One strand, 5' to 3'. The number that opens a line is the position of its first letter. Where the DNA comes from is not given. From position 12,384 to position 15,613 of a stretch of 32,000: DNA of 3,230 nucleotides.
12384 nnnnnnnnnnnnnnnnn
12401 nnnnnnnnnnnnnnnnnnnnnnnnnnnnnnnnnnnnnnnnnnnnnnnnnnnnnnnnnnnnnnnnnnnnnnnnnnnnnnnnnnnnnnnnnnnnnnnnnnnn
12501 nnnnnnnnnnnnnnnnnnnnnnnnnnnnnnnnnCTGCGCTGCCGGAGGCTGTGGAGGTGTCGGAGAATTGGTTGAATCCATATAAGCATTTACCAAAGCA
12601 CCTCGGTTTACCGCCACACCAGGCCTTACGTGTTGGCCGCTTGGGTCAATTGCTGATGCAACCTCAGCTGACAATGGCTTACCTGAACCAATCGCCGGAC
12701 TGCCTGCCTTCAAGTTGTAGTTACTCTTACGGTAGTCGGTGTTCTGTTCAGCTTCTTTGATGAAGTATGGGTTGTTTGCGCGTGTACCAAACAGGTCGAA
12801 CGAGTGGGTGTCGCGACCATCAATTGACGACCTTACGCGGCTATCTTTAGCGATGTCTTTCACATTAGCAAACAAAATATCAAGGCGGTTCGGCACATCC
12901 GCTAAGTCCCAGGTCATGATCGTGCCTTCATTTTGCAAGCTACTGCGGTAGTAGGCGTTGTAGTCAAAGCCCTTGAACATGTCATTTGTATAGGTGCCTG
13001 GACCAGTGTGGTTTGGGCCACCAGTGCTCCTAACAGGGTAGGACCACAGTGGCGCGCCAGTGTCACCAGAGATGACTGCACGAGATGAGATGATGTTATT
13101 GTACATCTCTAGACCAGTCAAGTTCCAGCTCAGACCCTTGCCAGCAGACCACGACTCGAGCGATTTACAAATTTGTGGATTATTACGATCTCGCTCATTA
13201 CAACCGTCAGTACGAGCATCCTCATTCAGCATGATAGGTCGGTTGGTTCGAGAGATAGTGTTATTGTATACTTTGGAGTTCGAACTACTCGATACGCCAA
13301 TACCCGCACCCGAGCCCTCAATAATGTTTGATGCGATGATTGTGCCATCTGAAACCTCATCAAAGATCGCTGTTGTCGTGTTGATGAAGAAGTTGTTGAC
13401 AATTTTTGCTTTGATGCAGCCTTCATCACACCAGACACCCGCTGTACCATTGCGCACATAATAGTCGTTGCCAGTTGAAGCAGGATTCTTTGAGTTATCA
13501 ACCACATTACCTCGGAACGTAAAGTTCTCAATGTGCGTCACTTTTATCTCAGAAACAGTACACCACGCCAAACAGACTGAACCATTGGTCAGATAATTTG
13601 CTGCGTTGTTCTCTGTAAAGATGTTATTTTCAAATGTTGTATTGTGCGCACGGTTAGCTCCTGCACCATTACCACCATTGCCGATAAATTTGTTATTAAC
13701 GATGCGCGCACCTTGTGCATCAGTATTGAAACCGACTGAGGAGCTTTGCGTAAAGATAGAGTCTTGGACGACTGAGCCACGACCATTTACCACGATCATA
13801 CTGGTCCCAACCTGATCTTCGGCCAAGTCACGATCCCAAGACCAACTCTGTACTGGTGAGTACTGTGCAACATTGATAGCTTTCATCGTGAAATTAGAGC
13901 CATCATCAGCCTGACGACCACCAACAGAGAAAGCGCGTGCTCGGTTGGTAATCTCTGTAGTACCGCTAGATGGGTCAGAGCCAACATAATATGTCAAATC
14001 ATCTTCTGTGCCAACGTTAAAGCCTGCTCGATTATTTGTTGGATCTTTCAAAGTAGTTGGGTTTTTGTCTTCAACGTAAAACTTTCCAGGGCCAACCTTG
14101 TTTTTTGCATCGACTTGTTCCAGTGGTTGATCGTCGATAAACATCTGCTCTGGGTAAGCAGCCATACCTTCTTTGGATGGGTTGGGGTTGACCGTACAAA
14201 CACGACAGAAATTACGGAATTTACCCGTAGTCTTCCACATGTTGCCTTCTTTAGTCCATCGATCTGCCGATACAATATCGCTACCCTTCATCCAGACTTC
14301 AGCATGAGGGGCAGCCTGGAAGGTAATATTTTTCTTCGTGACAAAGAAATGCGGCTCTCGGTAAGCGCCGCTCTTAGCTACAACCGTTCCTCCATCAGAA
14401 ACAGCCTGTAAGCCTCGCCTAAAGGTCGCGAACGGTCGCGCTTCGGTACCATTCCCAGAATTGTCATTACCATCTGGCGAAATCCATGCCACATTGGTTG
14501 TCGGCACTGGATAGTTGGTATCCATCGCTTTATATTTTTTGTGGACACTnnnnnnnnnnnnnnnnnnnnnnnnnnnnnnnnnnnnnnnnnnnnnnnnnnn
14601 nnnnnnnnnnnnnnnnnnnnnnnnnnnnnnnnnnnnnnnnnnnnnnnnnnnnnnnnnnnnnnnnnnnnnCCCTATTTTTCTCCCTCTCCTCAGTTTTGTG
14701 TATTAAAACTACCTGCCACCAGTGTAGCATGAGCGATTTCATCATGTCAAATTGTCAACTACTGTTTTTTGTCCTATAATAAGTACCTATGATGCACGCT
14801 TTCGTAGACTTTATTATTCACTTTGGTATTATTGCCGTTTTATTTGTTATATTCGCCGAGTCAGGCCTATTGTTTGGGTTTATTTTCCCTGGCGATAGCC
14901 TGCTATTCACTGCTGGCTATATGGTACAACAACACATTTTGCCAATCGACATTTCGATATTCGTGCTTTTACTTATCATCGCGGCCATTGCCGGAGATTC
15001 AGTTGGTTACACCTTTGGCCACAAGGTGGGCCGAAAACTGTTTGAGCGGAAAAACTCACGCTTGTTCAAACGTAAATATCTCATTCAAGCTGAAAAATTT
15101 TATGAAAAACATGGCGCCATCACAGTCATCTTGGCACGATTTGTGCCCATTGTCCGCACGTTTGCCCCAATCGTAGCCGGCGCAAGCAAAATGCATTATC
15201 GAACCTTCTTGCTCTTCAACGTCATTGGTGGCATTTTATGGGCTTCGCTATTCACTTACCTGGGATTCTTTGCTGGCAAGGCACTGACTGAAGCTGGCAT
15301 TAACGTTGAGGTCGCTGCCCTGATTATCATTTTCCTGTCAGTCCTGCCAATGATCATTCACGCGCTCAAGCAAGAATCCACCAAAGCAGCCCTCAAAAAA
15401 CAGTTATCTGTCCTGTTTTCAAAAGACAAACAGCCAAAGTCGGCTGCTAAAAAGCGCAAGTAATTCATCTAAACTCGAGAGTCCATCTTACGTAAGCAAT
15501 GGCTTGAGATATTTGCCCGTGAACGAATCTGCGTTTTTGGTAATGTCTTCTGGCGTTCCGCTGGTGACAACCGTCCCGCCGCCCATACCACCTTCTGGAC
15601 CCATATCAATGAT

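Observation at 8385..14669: Giant LAXTG-anchored beta-helix + LRR + stalk surface protein: candidate adhesin / host-contact protein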

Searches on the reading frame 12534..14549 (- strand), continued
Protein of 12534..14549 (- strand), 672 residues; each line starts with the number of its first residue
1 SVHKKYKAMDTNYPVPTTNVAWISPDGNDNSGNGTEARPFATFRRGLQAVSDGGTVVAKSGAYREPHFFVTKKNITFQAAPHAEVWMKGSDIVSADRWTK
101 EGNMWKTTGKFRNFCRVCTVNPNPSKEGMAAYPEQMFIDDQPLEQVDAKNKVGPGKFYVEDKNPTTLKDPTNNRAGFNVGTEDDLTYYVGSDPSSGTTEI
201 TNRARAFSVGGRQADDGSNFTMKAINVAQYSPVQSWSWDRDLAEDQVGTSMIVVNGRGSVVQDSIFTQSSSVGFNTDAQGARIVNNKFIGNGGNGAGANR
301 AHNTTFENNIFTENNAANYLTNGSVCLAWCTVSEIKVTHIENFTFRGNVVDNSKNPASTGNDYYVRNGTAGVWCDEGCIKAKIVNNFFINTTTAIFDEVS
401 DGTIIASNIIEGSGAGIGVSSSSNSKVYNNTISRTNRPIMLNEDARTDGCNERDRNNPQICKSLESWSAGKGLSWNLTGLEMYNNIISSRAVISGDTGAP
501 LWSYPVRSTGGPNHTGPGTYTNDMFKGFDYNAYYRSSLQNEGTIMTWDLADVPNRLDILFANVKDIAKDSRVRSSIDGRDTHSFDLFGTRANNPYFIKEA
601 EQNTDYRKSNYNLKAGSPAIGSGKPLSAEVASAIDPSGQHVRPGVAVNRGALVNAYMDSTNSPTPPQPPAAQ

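Call 81: search_solved_structures(query=A6, max_evalue=0.01, show_alignments=1)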
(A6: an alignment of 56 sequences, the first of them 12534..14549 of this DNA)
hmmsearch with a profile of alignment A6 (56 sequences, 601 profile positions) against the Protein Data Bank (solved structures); distinct sequences matched with E-value up to 0.01: 19.
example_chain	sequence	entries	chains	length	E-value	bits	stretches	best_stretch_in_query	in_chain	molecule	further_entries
3vst_A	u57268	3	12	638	3.3e-33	118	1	57-489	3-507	Xylosidase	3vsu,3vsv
9rx2_A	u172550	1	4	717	5.1e-13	51.4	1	54-134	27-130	Parallel beta-helix repeat protein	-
5mqp_A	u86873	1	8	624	8.3e-13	50.6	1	53-141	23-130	Glycoside hydrolase BT_1002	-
2pyg_A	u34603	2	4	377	3.1e-12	48.8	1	257-467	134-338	Poly(beta-D-mannuronate) C5 epimerase 4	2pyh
5lw3_A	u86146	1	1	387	2.2e-08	36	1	256-435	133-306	Poly(beta-D-mannuronate) C5 epimerase 6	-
5gkq_A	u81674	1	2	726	7.8e-07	30.9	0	251-352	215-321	AlyGC mutant - R241A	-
5gkd_A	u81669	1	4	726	9.3e-07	30.7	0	251-352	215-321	AlyGC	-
5olq_A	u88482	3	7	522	1.4e-05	26.8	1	56-100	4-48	Rhamnogalacturonan lyase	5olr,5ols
8xfq_A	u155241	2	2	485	1.5e-05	26.7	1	258-433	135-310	mannuronan 5-epimerase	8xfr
8ja4_A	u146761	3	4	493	1.6e-05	26.6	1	258-433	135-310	mannuronan 5-epimerase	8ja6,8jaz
4nk6_A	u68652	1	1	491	2.6e-05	25.9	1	226-423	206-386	Poly(beta-D-mannuronate) C5 epimerase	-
4ozy_A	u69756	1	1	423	2.7e-05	25.9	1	226-423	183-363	Poly(beta-D-mannuronate) C5 epimerase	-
4ozz_A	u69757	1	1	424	3.6e-05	25.4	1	226-423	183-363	Poly(beta-D-mannuronate) C5 epimerase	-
4nk8_A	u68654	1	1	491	4.3e-05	25.2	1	226-423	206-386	Poly(beta-D-mannuronate) C5 epimerase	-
8yk3_A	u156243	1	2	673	0.0001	23.9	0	255-315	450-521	Alpha-galactosidase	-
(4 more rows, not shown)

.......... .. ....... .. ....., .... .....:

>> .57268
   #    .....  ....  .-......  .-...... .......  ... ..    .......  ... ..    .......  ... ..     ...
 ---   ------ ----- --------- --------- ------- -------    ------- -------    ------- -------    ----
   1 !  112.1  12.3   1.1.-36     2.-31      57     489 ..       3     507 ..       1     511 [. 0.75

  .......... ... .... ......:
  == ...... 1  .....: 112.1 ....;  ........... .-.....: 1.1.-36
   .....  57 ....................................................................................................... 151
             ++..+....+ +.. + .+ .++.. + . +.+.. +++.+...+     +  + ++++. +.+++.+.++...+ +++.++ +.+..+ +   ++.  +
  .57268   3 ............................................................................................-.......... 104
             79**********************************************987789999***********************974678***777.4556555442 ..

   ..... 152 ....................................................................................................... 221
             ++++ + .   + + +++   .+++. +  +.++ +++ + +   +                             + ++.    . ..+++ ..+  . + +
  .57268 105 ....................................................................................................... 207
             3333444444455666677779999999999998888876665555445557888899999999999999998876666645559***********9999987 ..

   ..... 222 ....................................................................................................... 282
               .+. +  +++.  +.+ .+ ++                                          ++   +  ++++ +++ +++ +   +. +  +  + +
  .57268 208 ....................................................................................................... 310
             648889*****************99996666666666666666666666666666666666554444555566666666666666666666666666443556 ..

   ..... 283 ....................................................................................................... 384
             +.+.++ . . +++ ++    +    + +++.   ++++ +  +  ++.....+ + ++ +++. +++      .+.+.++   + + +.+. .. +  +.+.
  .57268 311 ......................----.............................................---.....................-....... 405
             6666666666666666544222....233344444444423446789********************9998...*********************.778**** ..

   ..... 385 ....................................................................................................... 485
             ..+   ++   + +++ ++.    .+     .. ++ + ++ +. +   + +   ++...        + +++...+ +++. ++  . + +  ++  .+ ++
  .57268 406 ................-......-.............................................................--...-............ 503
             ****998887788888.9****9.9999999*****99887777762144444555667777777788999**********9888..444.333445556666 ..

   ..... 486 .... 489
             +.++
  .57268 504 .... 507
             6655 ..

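Call 88: fold_search(model_id=the predicted structure, library=viral)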
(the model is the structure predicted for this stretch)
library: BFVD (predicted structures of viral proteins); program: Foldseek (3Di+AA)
matches with E <= 10: 906; with E <= 0.001: 92
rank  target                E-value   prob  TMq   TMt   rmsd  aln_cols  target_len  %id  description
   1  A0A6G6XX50            6.6e-12  1.00  0.43  0.50  10.9       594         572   13  (no name in the UniProt tables at hand)
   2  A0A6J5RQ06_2          2.5e-10  1.00  0.49  0.42  10.4       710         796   13  Parallel beta-helix repeat [uncultured Caudovirales phage]
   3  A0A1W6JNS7            4.2e-09  1.00  0.30  0.28  10.0       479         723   14  (no name in the UniProt tables at hand)
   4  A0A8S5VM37            4.8e-09  1.00  0.40  0.27   9.4       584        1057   10  (no name in the UniProt tables at hand)
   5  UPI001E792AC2         1.1e-08  1.00  0.31  0.41   9.6       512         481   10  (no name look-up for this kind of identifier)
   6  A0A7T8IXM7            2.4e-08  1.00  0.37  0.23   5.5       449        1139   13  (no name in the UniProt tables at hand)
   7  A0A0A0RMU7            3.6e-08  1.00  0.32  0.29  21.1       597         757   12  Tail spike protein [Bacillus phage Mater]
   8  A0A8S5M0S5            9.5e-08  1.00  0.32  0.38   7.9       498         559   11  Xylosidase [Caudovirales sp. cthNP28]
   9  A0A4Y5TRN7            2.8e-07  1.00  0.31  0.30   9.8       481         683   10  Tail fiber protein [Serratia phage Moabite]
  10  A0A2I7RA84            4.4e-07  1.00  0.26  0.24  12.5       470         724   13  (no name in the UniProt tables at hand)
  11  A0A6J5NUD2            5.1e-07  1.00  0.41  0.51  11.5       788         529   11  Right handed beta helix domain-containing protein [uncultured Caudovirales phage]
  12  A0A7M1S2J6            5.6e-07  1.00  0.33  0.20   8.9       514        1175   11  Right handed beta helix domain-containing protein [uncultured phage cr126_1]
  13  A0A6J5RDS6            7.7e-07  1.00  0.37  0.37  17.2       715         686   11  Right handed beta helix region [uncultured Caudovirales phage]
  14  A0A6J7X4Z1            1.4e-06  1.00  0.27  0.24  17.9       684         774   11  Pectate lyase superfamily protein [uncultured Caudovirales phage]
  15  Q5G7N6                1.8e-06  1.00  0.29  0.25  12.1       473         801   11  (no name in the UniProt tables at hand)
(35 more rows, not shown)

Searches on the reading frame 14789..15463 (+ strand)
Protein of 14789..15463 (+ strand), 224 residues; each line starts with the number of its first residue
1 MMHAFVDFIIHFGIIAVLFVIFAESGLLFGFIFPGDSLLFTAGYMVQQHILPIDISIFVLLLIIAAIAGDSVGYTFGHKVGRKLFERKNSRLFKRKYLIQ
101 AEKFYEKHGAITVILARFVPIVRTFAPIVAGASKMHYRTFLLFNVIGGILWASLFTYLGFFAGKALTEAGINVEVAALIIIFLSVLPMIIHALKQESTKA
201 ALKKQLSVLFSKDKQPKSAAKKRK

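Call 10: search_protein_families(library=pfam, proteins=[window:14789-15463:+], max_evalue=0.001)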
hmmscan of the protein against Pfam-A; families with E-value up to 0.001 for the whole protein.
window:14789-15463:+ (224 aa): 1 family
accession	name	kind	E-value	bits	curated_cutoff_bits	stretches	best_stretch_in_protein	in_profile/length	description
PF09335.16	VTT_dom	-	1.6e-23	83.9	33.9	1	33-159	1-121/123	VTT domain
